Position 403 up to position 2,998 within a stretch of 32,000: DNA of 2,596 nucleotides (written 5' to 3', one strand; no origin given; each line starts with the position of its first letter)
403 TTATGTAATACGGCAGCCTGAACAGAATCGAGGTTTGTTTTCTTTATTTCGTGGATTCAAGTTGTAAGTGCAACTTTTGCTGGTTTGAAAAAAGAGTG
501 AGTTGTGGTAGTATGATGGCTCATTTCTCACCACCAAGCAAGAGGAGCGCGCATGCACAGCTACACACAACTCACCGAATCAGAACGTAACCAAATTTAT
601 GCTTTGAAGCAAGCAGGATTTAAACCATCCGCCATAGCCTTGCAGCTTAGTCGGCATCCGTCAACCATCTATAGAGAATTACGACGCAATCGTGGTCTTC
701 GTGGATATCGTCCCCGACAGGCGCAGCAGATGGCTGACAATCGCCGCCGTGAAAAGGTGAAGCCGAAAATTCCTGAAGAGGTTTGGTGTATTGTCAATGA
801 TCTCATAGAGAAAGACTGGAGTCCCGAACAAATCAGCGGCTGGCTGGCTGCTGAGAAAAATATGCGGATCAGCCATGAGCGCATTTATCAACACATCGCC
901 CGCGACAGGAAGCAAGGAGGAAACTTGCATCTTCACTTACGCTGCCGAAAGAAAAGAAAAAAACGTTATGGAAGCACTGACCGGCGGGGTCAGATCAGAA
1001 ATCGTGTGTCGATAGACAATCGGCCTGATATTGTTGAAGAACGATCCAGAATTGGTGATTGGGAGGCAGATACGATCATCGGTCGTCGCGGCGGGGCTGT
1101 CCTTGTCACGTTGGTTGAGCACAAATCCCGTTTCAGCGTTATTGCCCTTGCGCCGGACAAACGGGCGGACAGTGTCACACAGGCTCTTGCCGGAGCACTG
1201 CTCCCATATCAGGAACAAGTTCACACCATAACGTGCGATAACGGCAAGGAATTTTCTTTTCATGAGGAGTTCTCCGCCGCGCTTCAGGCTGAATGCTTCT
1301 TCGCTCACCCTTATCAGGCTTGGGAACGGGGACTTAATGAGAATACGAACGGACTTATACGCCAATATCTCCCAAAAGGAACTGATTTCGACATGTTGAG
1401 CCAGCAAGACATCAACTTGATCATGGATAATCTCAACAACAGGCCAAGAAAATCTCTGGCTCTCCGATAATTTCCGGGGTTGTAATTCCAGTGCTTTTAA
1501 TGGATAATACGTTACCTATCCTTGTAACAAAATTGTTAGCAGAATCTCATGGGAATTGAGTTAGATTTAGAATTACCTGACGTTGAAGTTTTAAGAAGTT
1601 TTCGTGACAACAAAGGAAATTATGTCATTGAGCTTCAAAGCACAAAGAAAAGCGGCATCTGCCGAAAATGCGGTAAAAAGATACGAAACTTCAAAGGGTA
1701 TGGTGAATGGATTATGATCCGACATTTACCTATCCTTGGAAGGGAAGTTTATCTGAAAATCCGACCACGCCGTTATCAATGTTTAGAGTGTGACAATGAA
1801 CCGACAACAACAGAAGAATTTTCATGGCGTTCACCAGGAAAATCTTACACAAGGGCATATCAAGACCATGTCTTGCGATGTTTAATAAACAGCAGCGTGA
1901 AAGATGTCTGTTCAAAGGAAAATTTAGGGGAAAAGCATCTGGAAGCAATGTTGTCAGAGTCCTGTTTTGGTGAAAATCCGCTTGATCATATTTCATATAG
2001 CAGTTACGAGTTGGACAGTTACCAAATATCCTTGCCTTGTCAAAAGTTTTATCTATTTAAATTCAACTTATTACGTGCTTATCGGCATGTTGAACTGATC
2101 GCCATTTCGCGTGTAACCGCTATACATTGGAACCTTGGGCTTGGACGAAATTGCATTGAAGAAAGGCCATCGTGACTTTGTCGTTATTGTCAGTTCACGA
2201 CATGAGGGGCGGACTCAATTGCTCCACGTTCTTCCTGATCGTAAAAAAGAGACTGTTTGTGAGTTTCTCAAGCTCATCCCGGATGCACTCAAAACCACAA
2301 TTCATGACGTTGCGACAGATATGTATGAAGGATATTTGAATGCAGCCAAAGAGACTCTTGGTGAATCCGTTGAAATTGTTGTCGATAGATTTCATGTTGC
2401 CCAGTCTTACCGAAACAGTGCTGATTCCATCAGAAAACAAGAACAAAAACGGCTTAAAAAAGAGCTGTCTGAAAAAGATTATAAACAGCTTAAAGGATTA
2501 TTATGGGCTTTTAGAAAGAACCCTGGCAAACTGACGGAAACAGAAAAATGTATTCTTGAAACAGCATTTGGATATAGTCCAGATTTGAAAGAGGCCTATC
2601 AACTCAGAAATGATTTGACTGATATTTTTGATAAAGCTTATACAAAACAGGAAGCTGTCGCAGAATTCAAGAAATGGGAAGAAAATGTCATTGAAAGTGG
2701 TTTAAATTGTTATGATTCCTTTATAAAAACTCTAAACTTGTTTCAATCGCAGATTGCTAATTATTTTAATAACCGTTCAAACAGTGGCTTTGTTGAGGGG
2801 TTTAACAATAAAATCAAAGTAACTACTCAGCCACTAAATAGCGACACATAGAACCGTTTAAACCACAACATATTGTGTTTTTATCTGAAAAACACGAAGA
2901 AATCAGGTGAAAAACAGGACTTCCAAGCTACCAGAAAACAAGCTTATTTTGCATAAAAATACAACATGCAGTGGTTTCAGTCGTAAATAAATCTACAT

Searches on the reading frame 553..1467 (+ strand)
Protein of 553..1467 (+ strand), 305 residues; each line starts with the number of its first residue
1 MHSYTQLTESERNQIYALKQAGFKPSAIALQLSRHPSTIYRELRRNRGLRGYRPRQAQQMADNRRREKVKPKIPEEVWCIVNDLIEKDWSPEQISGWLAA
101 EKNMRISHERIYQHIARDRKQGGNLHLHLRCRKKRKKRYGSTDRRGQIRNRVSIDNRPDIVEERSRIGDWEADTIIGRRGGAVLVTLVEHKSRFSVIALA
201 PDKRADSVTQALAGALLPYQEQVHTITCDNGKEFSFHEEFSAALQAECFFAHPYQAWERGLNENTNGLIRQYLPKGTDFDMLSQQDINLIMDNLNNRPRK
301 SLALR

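Call 5: search_protein_families(library=pfam, proteins=[window:553-1467:+], max_evalue=0.001)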
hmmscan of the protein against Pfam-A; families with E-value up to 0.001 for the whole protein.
window:553-1467:+ (305 aa): 4 families
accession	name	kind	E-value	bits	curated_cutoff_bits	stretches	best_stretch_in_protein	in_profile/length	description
PF13936.12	HTH_38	-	8.2e-13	48.3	27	1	3-46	1-44/44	Helix-turn-helix domain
PF13565.12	HTH_32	-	2.4e-07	31.6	33.7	1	38-114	1-72/73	Homeodomain-like domain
PF00665.32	rve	-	5.5e-07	30.2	32.6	1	169-255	7-101/102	Integrase core domain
PF13384.12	HTH_23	-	6.5e-05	23.1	24.6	1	15-49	11-46/50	Homeodomain-like domain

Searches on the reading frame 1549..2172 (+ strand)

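Call 5: search_protein_families(library=pfam, proteins=[window:1549-2172:+], max_evalue=0.001)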
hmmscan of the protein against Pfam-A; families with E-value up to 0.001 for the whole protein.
window:1549-2172:+ (208 aa): 2 families
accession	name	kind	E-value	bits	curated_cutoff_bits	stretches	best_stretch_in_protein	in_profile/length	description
PF14690.11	Zn_ribbon_ISL3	-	8.3e-10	39.4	25.5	1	36-81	3-47/47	zinc-finger of transposase IS204/IS1001/IS1096/IS1165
PF13542.12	HTH_Tnp_ISL3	-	0.00067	19.5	27.4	0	89-133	1-45/51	Helix-turn-helix domain of transposase family ISL3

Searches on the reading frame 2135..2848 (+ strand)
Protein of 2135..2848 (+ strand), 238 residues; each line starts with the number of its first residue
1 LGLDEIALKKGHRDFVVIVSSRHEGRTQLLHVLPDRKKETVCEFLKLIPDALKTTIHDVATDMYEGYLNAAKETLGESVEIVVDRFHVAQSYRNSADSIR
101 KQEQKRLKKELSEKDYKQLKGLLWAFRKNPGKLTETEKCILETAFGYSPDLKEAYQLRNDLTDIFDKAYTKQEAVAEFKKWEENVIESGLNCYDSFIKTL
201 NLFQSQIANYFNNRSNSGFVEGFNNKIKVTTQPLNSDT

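Call 5: search_protein_families(library=pfam, proteins=[window:2135-2848:+], max_evalue=0.001)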
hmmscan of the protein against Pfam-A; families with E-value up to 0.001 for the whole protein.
window:2135-2848:+ (238 aa): 2 families
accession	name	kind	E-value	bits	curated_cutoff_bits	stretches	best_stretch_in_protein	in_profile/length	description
PF01610.23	DDE_Tnp_ISL3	-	4.3e-56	190.9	23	1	1-231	1-224/240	Transposase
PF17482.7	Phage_sheath_1C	-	0.00067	20.1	26.9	0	157-236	18-77/104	Phage tail sheath C-terminal domain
